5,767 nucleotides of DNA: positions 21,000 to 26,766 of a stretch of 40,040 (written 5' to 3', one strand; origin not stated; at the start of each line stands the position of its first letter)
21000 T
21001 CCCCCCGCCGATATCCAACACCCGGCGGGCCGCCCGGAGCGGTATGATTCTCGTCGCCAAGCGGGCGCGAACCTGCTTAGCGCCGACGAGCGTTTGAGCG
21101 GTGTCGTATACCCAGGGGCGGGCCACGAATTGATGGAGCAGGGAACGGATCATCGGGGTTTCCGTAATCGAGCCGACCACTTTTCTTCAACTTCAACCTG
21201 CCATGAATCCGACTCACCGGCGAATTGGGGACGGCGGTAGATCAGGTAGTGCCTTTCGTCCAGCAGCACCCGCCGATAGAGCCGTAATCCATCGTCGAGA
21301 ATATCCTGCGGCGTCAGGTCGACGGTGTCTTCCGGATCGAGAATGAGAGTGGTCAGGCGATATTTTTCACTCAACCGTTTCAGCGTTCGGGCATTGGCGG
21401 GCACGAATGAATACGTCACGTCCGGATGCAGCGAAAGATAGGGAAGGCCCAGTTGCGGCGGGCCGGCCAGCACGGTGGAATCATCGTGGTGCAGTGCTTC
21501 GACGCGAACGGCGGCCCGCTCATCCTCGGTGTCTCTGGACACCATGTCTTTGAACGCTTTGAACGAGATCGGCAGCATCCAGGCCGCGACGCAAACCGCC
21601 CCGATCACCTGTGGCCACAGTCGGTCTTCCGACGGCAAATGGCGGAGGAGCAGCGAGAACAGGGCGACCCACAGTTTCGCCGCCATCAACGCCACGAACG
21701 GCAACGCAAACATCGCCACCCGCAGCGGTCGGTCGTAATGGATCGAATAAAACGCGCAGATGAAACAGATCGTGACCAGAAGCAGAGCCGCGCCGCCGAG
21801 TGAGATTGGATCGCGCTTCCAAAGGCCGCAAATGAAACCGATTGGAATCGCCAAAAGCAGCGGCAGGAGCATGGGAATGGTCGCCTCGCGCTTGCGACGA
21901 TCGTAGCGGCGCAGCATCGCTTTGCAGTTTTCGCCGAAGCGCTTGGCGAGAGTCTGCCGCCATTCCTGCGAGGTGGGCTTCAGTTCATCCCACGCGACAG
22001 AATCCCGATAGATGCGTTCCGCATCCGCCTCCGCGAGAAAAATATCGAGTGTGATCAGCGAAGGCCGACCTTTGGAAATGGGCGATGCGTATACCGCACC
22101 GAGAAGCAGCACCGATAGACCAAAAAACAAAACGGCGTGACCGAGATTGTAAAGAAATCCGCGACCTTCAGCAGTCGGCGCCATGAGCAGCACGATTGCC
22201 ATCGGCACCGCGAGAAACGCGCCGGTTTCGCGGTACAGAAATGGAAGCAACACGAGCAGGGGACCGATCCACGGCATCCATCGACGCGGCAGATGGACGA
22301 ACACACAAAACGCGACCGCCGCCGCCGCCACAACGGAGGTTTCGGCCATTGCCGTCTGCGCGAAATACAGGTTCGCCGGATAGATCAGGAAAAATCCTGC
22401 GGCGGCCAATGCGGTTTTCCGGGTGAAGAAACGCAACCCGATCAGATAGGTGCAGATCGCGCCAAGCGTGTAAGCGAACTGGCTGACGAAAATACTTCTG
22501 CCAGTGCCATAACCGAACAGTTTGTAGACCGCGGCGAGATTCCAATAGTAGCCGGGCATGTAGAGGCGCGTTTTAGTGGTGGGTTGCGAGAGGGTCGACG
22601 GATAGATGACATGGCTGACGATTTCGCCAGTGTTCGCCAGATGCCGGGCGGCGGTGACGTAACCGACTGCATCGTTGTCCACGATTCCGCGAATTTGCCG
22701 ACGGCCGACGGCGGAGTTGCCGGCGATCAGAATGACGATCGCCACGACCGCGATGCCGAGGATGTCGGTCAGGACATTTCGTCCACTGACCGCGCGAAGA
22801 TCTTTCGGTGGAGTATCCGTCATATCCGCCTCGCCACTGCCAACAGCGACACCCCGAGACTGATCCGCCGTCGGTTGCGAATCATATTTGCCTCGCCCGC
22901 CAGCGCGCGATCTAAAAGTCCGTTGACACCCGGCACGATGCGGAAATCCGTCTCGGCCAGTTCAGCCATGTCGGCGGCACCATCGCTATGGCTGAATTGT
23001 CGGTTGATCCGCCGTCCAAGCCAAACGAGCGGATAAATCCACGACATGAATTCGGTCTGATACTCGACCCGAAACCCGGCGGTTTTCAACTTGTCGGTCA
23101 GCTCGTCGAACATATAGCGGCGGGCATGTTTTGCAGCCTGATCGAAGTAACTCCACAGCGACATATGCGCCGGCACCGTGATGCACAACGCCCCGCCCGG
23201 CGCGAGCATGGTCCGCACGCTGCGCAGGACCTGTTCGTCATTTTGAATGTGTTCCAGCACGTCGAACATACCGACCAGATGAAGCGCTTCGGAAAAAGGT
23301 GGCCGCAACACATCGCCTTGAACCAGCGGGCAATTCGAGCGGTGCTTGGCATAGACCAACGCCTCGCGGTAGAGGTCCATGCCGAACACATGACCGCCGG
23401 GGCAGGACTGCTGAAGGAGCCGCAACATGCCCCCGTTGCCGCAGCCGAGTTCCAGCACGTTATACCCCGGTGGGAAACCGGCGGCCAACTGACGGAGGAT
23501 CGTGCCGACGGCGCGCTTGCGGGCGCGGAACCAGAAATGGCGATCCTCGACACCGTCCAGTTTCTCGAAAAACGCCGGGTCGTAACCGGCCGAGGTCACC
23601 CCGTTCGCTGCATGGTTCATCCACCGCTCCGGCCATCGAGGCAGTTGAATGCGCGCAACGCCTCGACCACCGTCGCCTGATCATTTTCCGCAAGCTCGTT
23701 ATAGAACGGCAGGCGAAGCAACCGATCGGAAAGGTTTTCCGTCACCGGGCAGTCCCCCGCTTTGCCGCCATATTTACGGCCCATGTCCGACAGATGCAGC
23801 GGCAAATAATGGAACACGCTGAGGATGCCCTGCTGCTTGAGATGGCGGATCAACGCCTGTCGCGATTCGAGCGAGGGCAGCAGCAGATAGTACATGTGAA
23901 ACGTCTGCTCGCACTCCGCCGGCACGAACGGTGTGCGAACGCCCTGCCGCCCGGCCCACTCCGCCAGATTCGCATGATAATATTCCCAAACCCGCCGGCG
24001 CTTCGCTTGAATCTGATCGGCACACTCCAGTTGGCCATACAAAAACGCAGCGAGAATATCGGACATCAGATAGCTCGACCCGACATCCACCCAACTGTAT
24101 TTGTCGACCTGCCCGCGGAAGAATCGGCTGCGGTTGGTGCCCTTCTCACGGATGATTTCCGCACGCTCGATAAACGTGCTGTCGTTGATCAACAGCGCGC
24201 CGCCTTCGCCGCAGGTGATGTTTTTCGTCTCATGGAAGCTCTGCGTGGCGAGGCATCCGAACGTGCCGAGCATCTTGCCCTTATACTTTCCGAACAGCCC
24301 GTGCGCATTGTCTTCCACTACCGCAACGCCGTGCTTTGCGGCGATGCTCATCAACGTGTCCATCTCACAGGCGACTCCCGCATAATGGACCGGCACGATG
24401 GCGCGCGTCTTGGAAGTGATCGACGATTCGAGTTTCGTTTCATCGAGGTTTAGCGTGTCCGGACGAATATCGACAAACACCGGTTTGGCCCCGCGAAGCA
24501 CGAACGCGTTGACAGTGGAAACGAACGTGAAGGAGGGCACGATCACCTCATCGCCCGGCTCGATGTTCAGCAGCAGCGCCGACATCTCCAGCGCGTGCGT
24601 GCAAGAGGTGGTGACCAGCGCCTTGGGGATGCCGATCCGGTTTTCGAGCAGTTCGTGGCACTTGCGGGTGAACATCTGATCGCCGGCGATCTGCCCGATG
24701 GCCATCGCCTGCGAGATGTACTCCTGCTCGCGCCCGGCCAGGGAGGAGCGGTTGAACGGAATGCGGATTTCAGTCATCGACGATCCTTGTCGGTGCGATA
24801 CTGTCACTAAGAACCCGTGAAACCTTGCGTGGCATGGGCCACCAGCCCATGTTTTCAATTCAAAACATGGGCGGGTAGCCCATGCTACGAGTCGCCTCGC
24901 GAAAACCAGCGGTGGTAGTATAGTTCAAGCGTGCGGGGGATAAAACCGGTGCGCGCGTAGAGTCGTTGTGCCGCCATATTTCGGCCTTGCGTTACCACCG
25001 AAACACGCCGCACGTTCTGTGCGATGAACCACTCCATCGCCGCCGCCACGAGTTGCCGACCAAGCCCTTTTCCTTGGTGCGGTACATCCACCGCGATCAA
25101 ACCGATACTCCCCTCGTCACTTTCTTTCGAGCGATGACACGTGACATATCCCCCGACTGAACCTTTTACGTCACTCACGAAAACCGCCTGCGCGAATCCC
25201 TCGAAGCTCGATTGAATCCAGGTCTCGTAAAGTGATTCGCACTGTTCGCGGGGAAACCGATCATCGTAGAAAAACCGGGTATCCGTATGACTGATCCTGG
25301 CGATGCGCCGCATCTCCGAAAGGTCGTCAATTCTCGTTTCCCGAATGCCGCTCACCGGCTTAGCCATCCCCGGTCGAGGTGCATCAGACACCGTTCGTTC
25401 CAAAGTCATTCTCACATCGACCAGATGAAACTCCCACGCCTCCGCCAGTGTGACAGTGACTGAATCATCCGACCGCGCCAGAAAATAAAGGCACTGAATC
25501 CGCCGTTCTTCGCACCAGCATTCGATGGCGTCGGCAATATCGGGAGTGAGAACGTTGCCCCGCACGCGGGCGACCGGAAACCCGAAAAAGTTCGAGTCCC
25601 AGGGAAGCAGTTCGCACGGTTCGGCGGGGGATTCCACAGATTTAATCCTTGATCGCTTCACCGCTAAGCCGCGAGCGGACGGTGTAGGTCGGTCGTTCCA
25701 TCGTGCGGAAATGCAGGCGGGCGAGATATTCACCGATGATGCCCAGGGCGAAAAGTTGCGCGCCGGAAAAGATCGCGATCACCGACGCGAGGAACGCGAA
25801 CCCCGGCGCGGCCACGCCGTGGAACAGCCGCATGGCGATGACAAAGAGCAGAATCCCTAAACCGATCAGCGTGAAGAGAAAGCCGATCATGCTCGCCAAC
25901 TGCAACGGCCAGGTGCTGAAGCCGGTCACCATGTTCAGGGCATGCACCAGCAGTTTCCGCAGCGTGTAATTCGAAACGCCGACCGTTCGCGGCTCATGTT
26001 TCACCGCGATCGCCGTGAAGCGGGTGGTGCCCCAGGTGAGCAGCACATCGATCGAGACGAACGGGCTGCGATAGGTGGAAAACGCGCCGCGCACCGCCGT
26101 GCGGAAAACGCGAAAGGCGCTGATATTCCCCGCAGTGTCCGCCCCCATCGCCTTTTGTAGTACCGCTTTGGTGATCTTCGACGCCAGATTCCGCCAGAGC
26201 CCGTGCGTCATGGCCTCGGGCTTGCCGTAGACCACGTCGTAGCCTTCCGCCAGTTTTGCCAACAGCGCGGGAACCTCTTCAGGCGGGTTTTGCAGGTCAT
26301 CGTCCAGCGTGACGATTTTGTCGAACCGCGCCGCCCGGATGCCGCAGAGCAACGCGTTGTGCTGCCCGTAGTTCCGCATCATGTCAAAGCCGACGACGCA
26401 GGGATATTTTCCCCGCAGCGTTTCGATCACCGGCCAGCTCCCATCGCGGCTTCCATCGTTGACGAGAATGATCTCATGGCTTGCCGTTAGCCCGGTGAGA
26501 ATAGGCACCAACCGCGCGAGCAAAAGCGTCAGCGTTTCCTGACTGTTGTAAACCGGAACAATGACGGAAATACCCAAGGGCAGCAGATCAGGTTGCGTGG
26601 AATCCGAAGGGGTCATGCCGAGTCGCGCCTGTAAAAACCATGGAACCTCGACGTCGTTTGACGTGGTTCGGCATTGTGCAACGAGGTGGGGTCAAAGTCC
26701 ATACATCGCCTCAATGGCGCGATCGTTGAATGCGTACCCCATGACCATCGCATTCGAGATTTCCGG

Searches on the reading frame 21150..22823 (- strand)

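Call 28: search_protein_families(library=pfam, proteins=[window:21150-22823:-], max_evalue=0.001)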
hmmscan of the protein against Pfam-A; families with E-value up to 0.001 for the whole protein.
window:21150-22823:- (557 aa): 1 family
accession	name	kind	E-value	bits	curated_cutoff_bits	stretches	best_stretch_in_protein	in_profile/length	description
PF13231.12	PMT_2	-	1.8e-05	25.4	26.1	1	90-239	4-154/160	Dolichyl-phosphate-mannose-protein mannosyltransferase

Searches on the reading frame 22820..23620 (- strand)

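Call 28: search_protein_families(library=pfam, proteins=[window:22820-23620:-], max_evalue=0.001)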
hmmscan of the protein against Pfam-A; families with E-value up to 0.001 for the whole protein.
window:22820-23620:- (266 aa): 6 families
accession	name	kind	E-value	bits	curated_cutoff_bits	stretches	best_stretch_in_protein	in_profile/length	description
PF13489.12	Methyltransf_23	-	6.6e-18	65.4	27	1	33-187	4-163/164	Methyltransferase domain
PF13649.12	Methyltransf_25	-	9.3e-15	55.5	27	1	55-143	1-97/97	Methyltransferase domain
PF08241.18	Methyltransf_11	-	2.9e-14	53.9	21.2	1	56-147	1-95/95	Methyltransferase domain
PF08242.18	Methyltransf_12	-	1.7e-12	48.4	30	1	56-145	1-98/98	Methyltransferase domain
PF13847.12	Methyltransf_31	-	2.5e-12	47.2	27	1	52-153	4-115/145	Methyltransferase domain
PF01728.25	FtsJ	-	2.1e-05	25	24.1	1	49-114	19-85/181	FtsJ-like methyltransferase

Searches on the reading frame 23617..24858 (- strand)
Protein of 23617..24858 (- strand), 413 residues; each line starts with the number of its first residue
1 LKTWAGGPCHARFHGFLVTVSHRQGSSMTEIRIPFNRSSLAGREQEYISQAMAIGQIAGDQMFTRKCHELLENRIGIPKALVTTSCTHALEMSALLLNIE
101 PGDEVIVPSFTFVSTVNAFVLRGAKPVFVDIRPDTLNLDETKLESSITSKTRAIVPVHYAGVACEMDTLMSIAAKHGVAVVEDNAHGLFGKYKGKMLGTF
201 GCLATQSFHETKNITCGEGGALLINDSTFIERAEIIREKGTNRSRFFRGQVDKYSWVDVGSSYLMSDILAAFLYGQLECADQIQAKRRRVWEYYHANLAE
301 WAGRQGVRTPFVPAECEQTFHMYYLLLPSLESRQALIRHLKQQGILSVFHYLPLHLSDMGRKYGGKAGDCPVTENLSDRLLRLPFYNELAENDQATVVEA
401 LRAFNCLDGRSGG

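Call 28: search_protein_families(library=pfam, proteins=[window:23617-24858:-], max_evalue=0.001)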
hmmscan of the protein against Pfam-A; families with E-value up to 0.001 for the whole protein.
window:23617-24858:- (413 aa): 2 families
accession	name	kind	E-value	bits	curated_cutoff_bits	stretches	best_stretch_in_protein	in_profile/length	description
PF01041.23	DegT_DnrJ_EryC1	-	2.9e-95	320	19.8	1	43-402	6-360/360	DegT/DnrJ/EryC1/StrS aminotransferase family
PF00155.27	Aminotran_1_2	-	7.2e-10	39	19.7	1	57-190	41-192/361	Aminotransferase class I and II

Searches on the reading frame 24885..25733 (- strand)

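Call 28: search_protein_families(library=pfam, proteins=[window:24885-25733:-], max_evalue=0.001)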
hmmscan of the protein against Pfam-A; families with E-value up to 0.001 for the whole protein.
window:24885-25733:- (282 aa): 5 families
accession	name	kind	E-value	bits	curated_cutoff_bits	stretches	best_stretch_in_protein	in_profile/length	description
PF00583.31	Acetyltransf_1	-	8.2e-16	58.8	20.7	1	160-264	12-116/116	Acetyltransferase (GNAT) family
PF13302.13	Acetyltransf_3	-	1.1e-10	42.8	25.4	1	130-264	4-137/138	Acetyltransferase (GNAT) domain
PF13508.13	Acetyltransf_7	-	2.7e-10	40.9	27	1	184-265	5-83/84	Acetyltransferase (GNAT) domain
PF08445.16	FR47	-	1.4e-08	35.1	22.1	1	205-267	19-80/86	FR47-like protein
PF13673.13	Acetyltransf_10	-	8.9e-08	32.6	23.6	1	176-266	25-109/128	Acetyltransferase (GNAT) domain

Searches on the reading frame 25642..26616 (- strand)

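Call 28: search_protein_families(library=pfam, proteins=[window:25642-26616:-], max_evalue=0.001)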
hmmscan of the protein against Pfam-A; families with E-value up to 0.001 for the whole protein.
window:25642-26616:- (324 aa): 2 families
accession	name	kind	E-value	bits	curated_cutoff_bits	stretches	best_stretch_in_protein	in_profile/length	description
PF00535.33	Glycos_transf_2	-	5.6e-24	85.4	23.3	1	17-171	1-159/168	Glycosyl transferase family 2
PF13641.12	Glyco_tranf_2_3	-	8.9e-05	23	27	1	16-169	3-167/230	Glycosyltransferase like family 2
